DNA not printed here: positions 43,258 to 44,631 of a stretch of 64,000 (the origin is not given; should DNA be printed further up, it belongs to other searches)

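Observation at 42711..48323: Complete legionaminic-acid-type nonulosonic acid biosynthesis cassette in a small-genome bacterium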

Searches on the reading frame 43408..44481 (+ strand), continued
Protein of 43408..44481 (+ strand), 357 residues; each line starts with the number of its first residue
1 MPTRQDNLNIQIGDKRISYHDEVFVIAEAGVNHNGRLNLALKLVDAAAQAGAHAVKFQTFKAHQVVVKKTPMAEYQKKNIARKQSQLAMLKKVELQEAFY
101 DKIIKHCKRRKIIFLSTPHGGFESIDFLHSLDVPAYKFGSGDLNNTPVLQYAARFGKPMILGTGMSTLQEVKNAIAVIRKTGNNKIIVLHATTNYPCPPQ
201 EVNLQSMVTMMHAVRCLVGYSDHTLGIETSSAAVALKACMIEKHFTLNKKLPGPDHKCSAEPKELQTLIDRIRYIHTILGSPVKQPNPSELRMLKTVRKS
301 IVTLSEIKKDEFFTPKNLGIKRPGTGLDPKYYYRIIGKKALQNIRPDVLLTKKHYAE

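Call 20: find_homologous_proteins(query=window:43408-44481:+, max_evalue=1e-20)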
Query window:43408-44481:+ (357 aa): 8000 proteins with E <= 1e-20 among 8000 candidates; the best 120 are listed.
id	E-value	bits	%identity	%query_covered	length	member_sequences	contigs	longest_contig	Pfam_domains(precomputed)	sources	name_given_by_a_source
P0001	5.8e-237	803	100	100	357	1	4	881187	PF03102.21,PF08666.18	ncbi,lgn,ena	-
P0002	9.9e-158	543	69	98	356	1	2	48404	PF03102.21,PF08666.18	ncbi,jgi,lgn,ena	ncbi:MAG: N-acetylneuraminate synthase [Patescibacteria group bacterium]|jgi:N-acetylneuraminate syn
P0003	4.7e-147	508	66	97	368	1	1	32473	PF03102.21,PF08666.18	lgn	-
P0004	8.1e-146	504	64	97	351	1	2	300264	PF03102.21,PF08666.18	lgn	-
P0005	1.2e-145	503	65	96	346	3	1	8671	PF03102.21,PF08666.18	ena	-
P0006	1.7e-143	496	65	97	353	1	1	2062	PF03102.21,PF08666.18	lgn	-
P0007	1.9e-143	496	64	97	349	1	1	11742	PF03102.21,PF08666.18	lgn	-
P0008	2.3e-143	496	65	97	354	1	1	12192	PF03102.21,PF08666.18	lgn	-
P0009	5.4e-143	494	64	98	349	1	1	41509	PF03102.21,PF08666.18,PF19799.6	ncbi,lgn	-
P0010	1.9e-141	489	63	97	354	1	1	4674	PF03102.21,PF08666.18,PF19799.6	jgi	-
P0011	2.7e-141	489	63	97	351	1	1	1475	PF03102.21,PF08666.18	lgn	-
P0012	3.5e-141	488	64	97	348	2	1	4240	PF03102.21,PF08666.18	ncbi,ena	ncbi:MAG: N-acetylneuraminate synthase [Candidatus Falkowbacteria bacterium]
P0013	5.1e-141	488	63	98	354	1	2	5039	PF03102.21,PF08666.18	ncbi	-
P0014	3.2e-140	485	64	97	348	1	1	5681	PF03102.21,PF08666.18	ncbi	-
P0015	5.3e-139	481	61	97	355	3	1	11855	PF03102.21,PF08666.18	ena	-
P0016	9.1e-139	480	60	97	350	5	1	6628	PF03102.21,PF08666.18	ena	-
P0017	9.6e-139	480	63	97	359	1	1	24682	PF03102.21,PF08666.18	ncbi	ncbi:MAG: N-acetylneuraminate synthase [Candidatus Falkowbacteria bacterium]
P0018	3.1e-138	479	62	97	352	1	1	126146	PF03102.21,PF08666.18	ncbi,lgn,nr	ncbi:MAG: N-acetylneuraminate synthase [bacterium]|nr:N-acetylneuraminate synthase [bacterium]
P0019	7.2e-138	477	64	97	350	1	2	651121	PF03102.21,PF08666.18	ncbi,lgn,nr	ncbi:MAG: N-acetylneuraminate synthase [Patescibacteria group bacterium]|nr:N-acetylneuraminate synt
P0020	9.9e-138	477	62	96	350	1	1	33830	PF03102.21,PF08666.18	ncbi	-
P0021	1.5e-137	476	62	97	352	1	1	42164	PF03102.21,PF08666.18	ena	-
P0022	2.5e-137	476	61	98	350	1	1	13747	PF03102.21,PF08666.18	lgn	-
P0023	3.1e-137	475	63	97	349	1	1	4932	PF03102.21,PF08666.18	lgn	-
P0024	1.3e-136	473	63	97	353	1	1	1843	PF03102.21,PF08666.18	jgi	jgi:N-acetylneuraminate synthase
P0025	5.9e-136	471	64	93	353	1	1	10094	PF03102.21,PF08666.18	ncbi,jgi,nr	ncbi:MAG: N-acetylneuraminate synthase [bacterium]|nr:N-acetylneuraminate synthase [bacterium]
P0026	6.3e-136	471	61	97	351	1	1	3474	PF03102.21,PF08666.18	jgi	jgi:N-acetylneuraminate synthase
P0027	8.7e-136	471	61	97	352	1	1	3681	PF03102.21,PF08666.18,PF19799.6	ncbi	-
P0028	1.8e-135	470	63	96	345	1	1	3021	PF03102.21,PF08666.18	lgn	-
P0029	2.6e-135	469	62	96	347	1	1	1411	PF03102.21,PF08666.18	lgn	-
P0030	3.1e-135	469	60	97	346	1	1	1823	PF03102.21,PF08666.18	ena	-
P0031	3.4e-135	469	65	93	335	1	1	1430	PF03102.21,PF08666.18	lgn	-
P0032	3.9e-135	469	62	97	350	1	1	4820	PF03102.21,PF08666.18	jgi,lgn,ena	-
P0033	4.4e-135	468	60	97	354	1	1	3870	PF03102.21,PF08666.18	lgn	-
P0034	4.7e-135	468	58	97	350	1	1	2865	PF03102.21,PF08666.18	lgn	-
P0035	8.9e-135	467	60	97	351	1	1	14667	PF03102.21,PF08666.18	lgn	-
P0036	9.1e-135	467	61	97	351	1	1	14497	PF03102.21,PF08666.18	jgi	jgi:N-acetylneuraminate synthase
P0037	9.3e-135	467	62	97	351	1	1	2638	PF03102.21,PF08666.18,PF19799.6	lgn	-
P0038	9.6e-135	467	63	96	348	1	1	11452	PF03102.21,PF08666.18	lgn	-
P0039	1.0e-134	467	62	94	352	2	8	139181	PF03102.21,PF08666.18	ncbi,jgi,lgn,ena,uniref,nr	ncbi:MAG: N-acetylneuraminate synthase [Candidatus Magasanikbacteria bacterium GW2011_GWC2_41_17]|un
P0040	1.1e-134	467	61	97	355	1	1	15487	PF03102.21,PF08666.18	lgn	-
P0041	1.2e-134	467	59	97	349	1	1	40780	PF03102.21,PF08666.18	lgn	-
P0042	1.6e-134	467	62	92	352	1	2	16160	PF03102.21,PF08666.18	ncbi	-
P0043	1.9e-134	466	61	97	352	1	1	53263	PF03102.21,PF08666.18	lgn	-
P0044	2.8e-134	466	61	97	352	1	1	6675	PF03102.21,PF08666.18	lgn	-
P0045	4.3e-134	465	60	97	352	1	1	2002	PF03102.21,PF08666.18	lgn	-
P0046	4.3e-134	465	59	96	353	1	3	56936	PF03102.21,PF08666.18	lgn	-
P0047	6.2e-134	465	62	98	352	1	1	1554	PF03102.21,PF08666.18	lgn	-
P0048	7.8e-134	464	63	96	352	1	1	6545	PF03102.21,PF08666.18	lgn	-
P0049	9.6e-134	464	62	95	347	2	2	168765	PF03102.21,PF08666.18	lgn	-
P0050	1.1e-133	464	61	97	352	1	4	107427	PF03102.21,PF08666.18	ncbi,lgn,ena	ncbi:MAG: N-acetylneuraminate synthase [Patescibacteria group bacterium]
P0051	1.6e-133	463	60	97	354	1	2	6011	PF03102.21,PF08666.18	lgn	-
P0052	1.9e-133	463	60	97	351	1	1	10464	PF03102.21,PF08666.18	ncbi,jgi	ncbi:MAG: N-acetylneuraminate synthase [Patescibacteria group bacterium]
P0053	1.9e-133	463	62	97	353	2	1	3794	PF03102.21,PF08666.18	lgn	-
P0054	1.9e-133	463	61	97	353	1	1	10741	PF03102.21,PF08666.18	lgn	-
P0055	2.5e-133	463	59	98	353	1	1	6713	PF03102.21,PF08666.18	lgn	-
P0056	4.4e-133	462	61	97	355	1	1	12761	PF03102.21,PF08666.18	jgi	-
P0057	4.5e-133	462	60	97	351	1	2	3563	PF03102.21,PF08666.18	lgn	-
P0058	5.1e-133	462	61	97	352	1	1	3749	PF03102.21,PF08666.18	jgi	-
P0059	5.4e-133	461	61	96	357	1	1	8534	PF03102.21,PF08666.18,PF19799.6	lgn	-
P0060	5.6e-133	461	62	94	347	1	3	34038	PF03102.21,PF08666.18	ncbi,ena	-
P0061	9.6e-133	461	60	97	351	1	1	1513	PF03102.21,PF08666.18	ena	-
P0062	1.3e-132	460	61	97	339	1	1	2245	PF03102.21,PF08666.18,PF19799.6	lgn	-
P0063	1.5e-132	460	58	97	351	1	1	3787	PF03102.21,PF08666.18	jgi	jgi:N,N'-diacetyllegionaminate synthase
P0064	1.6e-132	460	59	97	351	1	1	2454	PF03102.21,PF08666.18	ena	-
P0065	2.4e-132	459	61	98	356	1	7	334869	PF03102.21,PF08666.18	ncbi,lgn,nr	ncbi:MAG: N-acetylneuraminate synthase [Parcubacteria group bacterium]|nr:N-acetylneuraminate syntha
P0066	2.9e-132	459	61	97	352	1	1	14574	PF03102.21,PF08666.18,PF19799.6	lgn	-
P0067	3.2e-132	459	60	97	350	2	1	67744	PF03102.21,PF08666.18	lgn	-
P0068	3.5e-132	459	60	97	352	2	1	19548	PF03102.21,PF08666.18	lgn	-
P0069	3.9e-132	459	57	97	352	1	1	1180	PF03102.21,PF08666.18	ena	-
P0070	4.4e-132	458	61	97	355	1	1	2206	PF03102.21,PF08666.18,PF19799.6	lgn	-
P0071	4.7e-132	458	58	97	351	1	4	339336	PF03102.21,PF08666.18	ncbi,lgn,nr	ncbi:MAG: N-acetylneuraminate synthase [Candidatus Yanofskybacteria bacterium]|nr:N-acetylneuraminat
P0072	5.2e-132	458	60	97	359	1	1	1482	PF03102.21,PF08666.18,PF19799.6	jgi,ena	-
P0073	6.0e-132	458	59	98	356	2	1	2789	PF03102.21,PF08666.18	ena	-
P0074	7.8e-132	458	63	97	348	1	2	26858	PF03102.21,PF08666.18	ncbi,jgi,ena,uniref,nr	ncbi:N-acetylneuraminate synthase [Candidatus Falkowbacteria bacterium CG10_big_fil_rev_8_21_14_0_10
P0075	9.4e-132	457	59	96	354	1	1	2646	PF03102.21,PF08666.18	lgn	-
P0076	9.4e-132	457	60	97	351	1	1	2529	PF03102.21,PF08666.18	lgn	-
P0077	9.6e-132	457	61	96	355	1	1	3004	PF03102.21,PF08666.18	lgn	-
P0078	9.6e-132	457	59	96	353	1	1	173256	PF03102.21,PF08666.18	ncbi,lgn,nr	ncbi:MAG: N-acetylneuraminate synthase [bacterium]|nr:N-acetylneuraminate synthase [bacterium]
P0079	9.8e-132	457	60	97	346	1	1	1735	PF03102.21,PF08666.18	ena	-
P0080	1.1e-131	457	61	96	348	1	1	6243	PF03102.21,PF08666.18,PF19799.6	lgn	-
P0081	1.1e-131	457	60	97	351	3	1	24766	PF03102.21,PF08666.18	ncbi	ncbi:MAG: N-acetylneuraminate synthase [Patescibacteria group bacterium]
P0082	1.4e-131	457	61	97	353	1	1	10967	PF03102.21,PF08666.18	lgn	-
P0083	1.5e-131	457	58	99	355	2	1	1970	PF03102.21,PF08666.18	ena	-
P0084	1.6e-131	457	61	97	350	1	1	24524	PF03102.21,PF08666.18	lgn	-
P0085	1.8e-131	456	60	97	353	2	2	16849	PF03102.21,PF08666.18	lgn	-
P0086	1.8e-131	456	60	97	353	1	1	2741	PF03102.21,PF08666.18,PF19799.6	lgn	-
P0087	1.9e-131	456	61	96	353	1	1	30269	PF03102.21,PF08666.18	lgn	-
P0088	4.2e-131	455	61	96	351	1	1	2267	PF03102.21,PF08666.18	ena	-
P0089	4.9e-131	455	59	97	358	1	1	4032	PF03102.21,PF08666.18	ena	-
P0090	5.2e-131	455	58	97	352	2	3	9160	PF03102.21,PF08666.18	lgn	-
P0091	6.6e-131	455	59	96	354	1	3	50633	PF03102.21,PF08666.18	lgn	-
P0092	7.0e-131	455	60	96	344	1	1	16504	PF03102.21,PF08666.18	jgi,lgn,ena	-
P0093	7.5e-131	454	59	97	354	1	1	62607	PF03102.21,PF08666.18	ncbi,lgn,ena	-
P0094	7.9e-131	454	63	94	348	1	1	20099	PF03102.21,PF08666.18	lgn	-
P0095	1.4e-130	453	59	97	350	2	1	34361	PF03102.21,PF08666.18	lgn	-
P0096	1.7e-130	453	59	97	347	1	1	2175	PF03102.21,PF08666.18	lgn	-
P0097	1.9e-130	453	58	97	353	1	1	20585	PF03102.21,PF08666.18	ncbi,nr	ncbi:MAG: N-acetylneuraminate synthase [Candidatus Yanofskybacteria bacterium]|nr:N-acetylneuraminat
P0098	2.3e-130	453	59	97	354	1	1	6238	PF03102.21,PF08666.18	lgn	-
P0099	2.4e-130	453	61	97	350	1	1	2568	PF03102.21,PF08666.18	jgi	jgi:N,N'-diacetyllegionaminate synthase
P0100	2.7e-130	453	59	96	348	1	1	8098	PF03102.21,PF08666.18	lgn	-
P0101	3.7e-130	452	59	97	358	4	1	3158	PF03102.21,PF08666.18,PF19799.6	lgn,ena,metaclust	metaclust:\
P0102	4.2e-130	452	59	98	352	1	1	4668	PF03102.21,PF08666.18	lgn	-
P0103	4.4e-130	452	60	97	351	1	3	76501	PF03102.21,PF08666.18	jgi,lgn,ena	-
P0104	6.3e-130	451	59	98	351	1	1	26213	PF03102.21,PF08666.18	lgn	-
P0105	6.5e-130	451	63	92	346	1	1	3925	PF03102.21,PF08666.18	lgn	-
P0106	6.5e-130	451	60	97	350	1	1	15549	PF03102.21,PF08666.18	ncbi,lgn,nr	ncbi:MAG: N-acetylneuraminate synthase [Patescibacteria group bacterium]|nr:N-acetylneuraminate synt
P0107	7.1e-130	451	61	97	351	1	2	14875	PF03102.21,PF08666.18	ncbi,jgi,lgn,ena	-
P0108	8.1e-130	451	59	97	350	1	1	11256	PF03102.21,PF08666.18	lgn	-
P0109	8.3e-130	451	60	96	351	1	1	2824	PF03102.21,PF08666.18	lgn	-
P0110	8.9e-130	451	62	96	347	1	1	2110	PF03102.21,PF08666.18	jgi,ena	-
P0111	9.8e-130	451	60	96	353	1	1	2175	PF03102.21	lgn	-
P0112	1.3e-129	450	59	97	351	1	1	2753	PF03102.21,PF08666.18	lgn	-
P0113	1.5e-129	450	60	94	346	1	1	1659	PF03102.21,PF08666.18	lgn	-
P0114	1.9e-129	450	59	97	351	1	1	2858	PF03102.21,PF08666.18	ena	-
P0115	2.3e-129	450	60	96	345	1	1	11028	PF03102.21,PF08666.18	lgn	-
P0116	2.4e-129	450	60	97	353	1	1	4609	PF03102.21,PF08666.18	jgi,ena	-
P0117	3.1e-129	449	58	97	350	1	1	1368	PF03102.21,PF08666.18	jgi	jgi:N,N'-diacetyllegionaminate synthase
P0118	3.2e-129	449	59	96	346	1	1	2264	PF03102.21,PF08666.18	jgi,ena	-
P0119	3.5e-129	449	58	97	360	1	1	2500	PF03102.21,PF08666.18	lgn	-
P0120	3.7e-129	449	58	97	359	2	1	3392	PF03102.21,PF08666.18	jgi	-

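Call 32: search_solved_structures(query=window:43408-44481:+, max_evalue=1e-40, show_alignments=2)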
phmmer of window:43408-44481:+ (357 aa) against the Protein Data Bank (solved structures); distinct sequences matched with E-value up to 1e-40: 7.
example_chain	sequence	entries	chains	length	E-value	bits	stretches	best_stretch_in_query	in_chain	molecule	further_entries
1vli_A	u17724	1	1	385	1.6e-58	201.7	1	10-347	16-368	Spore coat polysaccharide biosynthesis protein spsE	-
1xuu_A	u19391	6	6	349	5.3e-53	183.6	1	5-351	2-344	polysialic acid capsule biosynthesis protein SiaC | N-acetylneuraminate synthase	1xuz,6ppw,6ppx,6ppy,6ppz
4ipj_A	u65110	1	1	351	9.8e-53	182.7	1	5-351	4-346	Polysialic acid capsule biosynthesis protein SiaC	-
4ipi_A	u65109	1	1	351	2.6e-52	181.4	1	5-351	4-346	Polysialic acid capsule biosynthesis protein SiaC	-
2wqp_A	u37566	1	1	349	1.3e-51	179.1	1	5-351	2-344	POLYSIALIC ACID CAPSULE BIOSYNTHESIS PROTEIN SIAC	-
8h2c_A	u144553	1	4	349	1.6e-47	165.7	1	19-345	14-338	Pseudaminic acid synthase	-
6ncs_A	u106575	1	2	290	2.8e-42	148.4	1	9-293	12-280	N-acetylneuraminic acid (Sialic acid) synthetase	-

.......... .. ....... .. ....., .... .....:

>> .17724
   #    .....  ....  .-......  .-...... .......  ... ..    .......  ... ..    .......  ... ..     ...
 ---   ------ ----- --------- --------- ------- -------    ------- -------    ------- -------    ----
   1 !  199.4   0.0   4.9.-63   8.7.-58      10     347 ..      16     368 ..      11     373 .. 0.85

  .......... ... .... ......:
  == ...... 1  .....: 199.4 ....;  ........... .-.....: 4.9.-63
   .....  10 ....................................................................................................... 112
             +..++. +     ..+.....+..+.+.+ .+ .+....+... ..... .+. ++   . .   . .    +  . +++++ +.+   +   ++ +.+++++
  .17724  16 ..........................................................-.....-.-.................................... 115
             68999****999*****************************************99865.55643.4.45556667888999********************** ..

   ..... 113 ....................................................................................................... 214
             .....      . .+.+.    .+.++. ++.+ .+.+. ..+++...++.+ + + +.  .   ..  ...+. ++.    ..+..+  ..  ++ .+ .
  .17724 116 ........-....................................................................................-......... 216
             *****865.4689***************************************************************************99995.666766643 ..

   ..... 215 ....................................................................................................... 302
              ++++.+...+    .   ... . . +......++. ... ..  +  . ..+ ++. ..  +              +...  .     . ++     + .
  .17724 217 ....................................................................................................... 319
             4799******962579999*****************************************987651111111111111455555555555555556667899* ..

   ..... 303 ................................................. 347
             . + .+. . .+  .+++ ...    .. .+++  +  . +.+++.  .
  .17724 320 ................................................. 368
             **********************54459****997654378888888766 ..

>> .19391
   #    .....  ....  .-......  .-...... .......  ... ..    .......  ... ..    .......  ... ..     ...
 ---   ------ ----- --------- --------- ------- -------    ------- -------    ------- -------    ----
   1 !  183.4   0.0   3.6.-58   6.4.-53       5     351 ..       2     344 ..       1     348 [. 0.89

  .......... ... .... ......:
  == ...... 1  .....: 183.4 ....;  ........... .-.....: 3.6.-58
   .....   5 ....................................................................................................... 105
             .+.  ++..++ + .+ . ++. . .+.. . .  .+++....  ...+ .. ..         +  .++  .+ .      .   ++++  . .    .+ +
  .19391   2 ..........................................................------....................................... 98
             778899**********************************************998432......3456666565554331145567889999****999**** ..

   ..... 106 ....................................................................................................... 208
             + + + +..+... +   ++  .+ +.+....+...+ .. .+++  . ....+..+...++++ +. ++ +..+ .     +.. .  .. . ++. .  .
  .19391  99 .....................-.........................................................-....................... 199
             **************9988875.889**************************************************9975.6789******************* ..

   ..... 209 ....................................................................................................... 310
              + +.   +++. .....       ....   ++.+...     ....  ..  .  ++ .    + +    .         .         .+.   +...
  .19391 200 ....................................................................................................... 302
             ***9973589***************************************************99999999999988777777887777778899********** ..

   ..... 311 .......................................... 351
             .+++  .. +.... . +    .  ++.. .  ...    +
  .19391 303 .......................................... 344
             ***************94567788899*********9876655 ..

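Call 60: find_encoding_contigs(protein=P0004, flank=10000, max_places=2)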
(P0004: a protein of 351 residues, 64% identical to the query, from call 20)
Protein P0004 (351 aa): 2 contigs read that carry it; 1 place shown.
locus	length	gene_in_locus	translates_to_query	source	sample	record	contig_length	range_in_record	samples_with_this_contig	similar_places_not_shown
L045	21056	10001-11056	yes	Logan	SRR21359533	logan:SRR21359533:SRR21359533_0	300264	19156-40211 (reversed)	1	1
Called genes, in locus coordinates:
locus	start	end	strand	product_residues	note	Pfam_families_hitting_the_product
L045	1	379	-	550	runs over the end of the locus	PF13231:PMT_2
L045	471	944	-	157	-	-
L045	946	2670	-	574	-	-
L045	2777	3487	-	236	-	PF01966:HD (weak)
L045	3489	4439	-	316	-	PF00459:Inositol_P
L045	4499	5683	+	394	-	PF00155:Aminotran_1_2, PF01212:Beta_elim_lyase (weak)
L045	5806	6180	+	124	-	PF07760:DUF1616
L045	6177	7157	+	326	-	PF01370:Epimerase, PF16363:GDP_Man_Dehyd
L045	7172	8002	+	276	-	PF01061:ABC2_membrane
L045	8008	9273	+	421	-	PF00005:ABC_tran, PF13304:AAA_21 (faint), PF14524:Wzt_C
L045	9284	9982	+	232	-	PF02348:CTP_transf_3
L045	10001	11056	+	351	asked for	PF03102:NeuB, PF08666:SAF (weak)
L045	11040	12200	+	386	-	PF02350:Epimerase_2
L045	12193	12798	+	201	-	PF17836:PglD_N, PF25084:LbH_EIF2B (weak), PF00132:Hexapep (faint), PF25087:GMPPB_C (faint)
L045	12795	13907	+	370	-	PF01041:DegT_DnrJ_EryC1, PF01212:Beta_elim_lyase (weak)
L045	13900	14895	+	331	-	PF01073:3Beta_HSD, PF01370:Epimerase, PF02719:Polysacc_synt_2, PF04321:RmlD_sub_bind, PF05368:NmrA, PF16363:GDP_Man_Dehyd, PF07993:NAD_binding_4, PF13460:NAD_binding_10, +2 more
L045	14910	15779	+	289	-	PF00977:His_biosynth, PF01207:Dus (faint), PF02581:TMP-TENI (faint), PF03060:NMO (faint)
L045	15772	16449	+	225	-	PF00117:GATase, PF07685:GATase_3, PF01174:SNO (faint)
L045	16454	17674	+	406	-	-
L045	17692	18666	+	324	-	PF01408:GFO_IDH_MocA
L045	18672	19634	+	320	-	PF01408:GFO_IDH_MocA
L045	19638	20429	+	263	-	PF13489:Methyltransf_23 (weak)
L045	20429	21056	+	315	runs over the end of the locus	-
